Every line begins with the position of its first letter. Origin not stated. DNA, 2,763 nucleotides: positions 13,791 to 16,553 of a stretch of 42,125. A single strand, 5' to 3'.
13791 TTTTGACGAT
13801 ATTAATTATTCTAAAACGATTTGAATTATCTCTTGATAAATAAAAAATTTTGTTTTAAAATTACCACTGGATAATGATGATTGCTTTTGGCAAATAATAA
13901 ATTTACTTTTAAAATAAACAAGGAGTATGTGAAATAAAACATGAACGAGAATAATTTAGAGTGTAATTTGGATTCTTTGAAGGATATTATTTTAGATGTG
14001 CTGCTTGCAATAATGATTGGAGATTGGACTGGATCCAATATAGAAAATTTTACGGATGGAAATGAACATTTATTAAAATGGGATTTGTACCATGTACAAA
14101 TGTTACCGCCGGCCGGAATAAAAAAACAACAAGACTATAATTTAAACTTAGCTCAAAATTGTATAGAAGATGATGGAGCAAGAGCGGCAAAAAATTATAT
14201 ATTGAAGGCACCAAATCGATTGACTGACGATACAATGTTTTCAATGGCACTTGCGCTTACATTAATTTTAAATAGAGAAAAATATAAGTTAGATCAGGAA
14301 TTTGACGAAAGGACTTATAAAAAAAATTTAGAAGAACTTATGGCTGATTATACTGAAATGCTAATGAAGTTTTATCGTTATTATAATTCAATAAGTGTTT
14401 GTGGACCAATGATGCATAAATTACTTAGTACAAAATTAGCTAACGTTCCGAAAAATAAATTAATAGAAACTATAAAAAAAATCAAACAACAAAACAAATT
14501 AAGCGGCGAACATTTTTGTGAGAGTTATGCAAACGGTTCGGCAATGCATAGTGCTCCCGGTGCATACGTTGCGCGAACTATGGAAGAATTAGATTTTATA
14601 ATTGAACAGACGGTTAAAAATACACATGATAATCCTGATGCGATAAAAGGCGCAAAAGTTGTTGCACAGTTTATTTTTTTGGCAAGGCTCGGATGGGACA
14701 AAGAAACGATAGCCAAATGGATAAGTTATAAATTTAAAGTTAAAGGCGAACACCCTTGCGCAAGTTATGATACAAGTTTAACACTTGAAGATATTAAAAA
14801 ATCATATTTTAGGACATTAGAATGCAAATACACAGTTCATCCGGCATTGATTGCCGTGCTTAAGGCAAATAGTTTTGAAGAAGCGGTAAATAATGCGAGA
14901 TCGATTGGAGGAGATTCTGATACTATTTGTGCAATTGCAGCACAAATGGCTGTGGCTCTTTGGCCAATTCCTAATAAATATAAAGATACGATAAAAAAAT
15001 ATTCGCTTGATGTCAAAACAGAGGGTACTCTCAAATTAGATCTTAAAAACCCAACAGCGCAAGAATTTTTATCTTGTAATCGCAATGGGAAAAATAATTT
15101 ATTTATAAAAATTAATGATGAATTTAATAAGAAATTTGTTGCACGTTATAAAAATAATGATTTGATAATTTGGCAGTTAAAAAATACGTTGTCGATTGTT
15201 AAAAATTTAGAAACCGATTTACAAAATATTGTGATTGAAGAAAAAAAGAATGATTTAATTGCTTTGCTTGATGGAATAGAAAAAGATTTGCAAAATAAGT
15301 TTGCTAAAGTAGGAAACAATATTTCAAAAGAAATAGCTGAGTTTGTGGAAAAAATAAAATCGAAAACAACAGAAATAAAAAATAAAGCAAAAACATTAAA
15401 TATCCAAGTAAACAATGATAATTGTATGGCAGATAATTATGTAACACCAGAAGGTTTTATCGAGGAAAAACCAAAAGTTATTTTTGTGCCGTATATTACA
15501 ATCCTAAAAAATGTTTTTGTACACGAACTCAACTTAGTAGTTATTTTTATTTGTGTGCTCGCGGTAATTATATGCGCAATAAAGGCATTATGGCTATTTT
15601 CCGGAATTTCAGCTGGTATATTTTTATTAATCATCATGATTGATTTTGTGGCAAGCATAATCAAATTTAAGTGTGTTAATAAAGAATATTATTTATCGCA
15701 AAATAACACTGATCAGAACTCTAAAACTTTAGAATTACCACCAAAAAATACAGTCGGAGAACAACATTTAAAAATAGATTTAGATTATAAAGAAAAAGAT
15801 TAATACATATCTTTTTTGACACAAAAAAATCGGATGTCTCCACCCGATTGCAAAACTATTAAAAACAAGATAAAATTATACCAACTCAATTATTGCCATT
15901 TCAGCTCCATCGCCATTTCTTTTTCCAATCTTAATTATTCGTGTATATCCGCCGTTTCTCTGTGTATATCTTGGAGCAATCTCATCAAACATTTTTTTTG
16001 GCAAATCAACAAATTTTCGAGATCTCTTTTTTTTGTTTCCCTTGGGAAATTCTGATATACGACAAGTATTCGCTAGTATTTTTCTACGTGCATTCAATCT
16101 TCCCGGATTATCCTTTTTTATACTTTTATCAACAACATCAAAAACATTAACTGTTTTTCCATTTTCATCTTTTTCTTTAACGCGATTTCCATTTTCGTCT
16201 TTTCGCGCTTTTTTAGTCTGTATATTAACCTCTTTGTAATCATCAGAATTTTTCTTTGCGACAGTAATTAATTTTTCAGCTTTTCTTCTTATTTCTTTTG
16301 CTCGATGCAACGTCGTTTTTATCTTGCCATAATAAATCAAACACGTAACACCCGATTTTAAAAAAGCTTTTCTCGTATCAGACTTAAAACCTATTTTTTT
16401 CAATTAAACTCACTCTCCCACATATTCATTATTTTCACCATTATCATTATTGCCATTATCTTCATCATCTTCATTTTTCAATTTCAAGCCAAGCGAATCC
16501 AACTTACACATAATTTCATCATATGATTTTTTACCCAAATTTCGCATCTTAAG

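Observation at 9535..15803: Back-to-back pair: a 1050-aa repeat protein and a membrane-tethered ADP-ribosylglycohydrolase sharing promoter and C-terminal anchor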

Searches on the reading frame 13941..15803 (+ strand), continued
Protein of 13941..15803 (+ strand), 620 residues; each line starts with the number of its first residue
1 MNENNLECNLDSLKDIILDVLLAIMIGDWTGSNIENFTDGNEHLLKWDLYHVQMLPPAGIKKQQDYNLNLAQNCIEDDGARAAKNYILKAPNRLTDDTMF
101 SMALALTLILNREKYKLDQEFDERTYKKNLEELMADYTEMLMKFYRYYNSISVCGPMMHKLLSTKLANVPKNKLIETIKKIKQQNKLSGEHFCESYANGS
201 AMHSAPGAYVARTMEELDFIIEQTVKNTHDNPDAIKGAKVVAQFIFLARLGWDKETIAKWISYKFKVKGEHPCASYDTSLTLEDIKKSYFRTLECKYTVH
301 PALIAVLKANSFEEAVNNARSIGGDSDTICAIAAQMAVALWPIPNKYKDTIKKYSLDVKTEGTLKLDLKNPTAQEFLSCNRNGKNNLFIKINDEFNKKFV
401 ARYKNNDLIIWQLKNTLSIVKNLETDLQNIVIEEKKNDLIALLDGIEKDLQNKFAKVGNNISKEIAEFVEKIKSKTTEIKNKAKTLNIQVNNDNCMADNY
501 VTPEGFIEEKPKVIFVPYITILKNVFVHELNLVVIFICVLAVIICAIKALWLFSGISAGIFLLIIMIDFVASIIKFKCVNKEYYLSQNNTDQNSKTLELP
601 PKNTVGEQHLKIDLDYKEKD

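Call 91: search_protein_families(library=pfam, proteins=[L014:6528-9161:-, L005:1495-3111:+, L009:161-1978:-, P0017, P0014], max_evalue=0.01)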
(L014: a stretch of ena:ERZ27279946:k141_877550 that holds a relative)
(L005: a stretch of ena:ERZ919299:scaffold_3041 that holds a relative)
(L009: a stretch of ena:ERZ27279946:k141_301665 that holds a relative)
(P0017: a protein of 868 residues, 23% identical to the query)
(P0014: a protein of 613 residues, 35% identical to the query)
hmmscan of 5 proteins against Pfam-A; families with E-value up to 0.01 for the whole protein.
L014:6528-9161:- (877 aa): 2 families
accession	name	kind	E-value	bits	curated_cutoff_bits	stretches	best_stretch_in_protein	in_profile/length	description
PF00149.33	Metallophos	-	3.6e-05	24.7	21.5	1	275-373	30-109/191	Calcineurin-like phosphoesterase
PF20990.2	DUF2207_C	-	0.0023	18.1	33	1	705-834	59-190/247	Predicted membrane protein (DUF2207) C-terminal domain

L005:1495-3111:+ (538 aa): 0 families

L009:161-1978:- (605 aa): 1 family
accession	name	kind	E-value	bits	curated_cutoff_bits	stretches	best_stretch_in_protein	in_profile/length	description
PF20237.3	DUF6594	-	0.0021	18.4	30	1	329-556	53-226/238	Family of unknown function (DUF6594)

P0017 (868 aa): 1 family
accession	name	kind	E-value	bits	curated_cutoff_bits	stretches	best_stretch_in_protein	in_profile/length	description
PF03747.19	ADP_ribosyl_GH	-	1.3e-06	28.8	26.2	1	212-404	88-266/287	ADP-ribosylglycohydrolase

P0014 (613 aa): 1 family
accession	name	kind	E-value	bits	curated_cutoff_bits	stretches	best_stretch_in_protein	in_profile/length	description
PF03747.19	ADP_ribosyl_GH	-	1.1e-14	55.3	26.2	1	110-274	117-279/287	ADP-ribosylglycohydrolase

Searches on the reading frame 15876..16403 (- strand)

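Call 13: search_protein_families(library=pfam, proteins=[window:15876-16403:-], max_evalue=0.001)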
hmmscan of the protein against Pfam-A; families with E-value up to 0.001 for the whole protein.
window:15876-16403:- (175 aa): 1 family
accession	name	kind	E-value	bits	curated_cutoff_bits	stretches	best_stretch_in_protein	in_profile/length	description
PF01196.24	Ribosomal_L17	-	3.2e-30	105.3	27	1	15-175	2-97/97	Ribosomal protein L17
